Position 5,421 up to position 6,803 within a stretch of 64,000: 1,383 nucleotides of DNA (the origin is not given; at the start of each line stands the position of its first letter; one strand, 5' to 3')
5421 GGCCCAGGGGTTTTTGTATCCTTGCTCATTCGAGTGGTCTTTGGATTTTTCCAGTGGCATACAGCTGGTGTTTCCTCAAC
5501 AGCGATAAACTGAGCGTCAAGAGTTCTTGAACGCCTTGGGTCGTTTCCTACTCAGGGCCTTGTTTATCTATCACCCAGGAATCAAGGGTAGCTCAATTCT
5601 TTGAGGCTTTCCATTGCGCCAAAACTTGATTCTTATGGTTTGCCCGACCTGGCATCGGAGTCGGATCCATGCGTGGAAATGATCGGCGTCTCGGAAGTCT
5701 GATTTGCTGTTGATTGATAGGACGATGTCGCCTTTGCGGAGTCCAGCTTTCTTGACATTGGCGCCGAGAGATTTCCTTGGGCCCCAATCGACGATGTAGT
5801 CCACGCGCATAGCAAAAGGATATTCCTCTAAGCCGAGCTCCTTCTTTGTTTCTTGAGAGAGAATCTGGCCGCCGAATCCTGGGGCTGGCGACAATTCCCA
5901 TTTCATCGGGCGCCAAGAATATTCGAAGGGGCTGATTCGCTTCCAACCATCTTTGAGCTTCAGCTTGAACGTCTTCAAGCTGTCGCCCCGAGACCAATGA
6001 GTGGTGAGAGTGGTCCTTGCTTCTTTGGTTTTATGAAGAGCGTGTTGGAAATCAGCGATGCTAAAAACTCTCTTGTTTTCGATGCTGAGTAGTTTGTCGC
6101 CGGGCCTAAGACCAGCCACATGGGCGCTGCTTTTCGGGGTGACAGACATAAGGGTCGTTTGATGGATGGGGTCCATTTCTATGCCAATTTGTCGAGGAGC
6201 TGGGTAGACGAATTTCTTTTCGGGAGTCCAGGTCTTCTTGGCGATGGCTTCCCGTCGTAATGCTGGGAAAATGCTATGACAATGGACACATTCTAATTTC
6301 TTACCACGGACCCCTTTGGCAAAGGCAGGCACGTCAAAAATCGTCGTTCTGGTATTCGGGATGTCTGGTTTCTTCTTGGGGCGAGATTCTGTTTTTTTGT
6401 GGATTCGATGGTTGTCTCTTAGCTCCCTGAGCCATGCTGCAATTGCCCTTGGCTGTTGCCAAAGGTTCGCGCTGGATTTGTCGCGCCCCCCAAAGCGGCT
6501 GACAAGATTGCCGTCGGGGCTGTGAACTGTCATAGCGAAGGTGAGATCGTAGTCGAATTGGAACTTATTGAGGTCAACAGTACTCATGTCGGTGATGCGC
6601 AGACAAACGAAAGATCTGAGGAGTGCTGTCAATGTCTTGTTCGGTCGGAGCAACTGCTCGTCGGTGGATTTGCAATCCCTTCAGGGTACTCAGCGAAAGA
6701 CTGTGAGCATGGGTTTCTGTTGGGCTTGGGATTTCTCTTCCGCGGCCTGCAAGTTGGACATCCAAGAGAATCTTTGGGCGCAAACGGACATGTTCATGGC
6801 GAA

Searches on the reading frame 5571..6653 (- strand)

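Call 51: search_protein_families(library=pfam, proteins=[window:5571-6653:-], max_evalue=0.00001)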
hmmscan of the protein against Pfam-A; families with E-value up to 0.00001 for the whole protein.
window:5571-6653:- (360 aa): 3 families
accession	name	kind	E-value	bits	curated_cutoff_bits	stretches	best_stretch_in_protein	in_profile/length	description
PF13180.12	PDZ_2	-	1.9e-17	63.7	27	2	156-233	3-80/80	PDZ domain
PF17820.7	PDZ_6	-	2.3e-15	56.5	27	1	170-217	4-51/54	PDZ domain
PF00595.29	PDZ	-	2.2e-07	31.6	23.2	0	169-202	30-63/81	PDZ domain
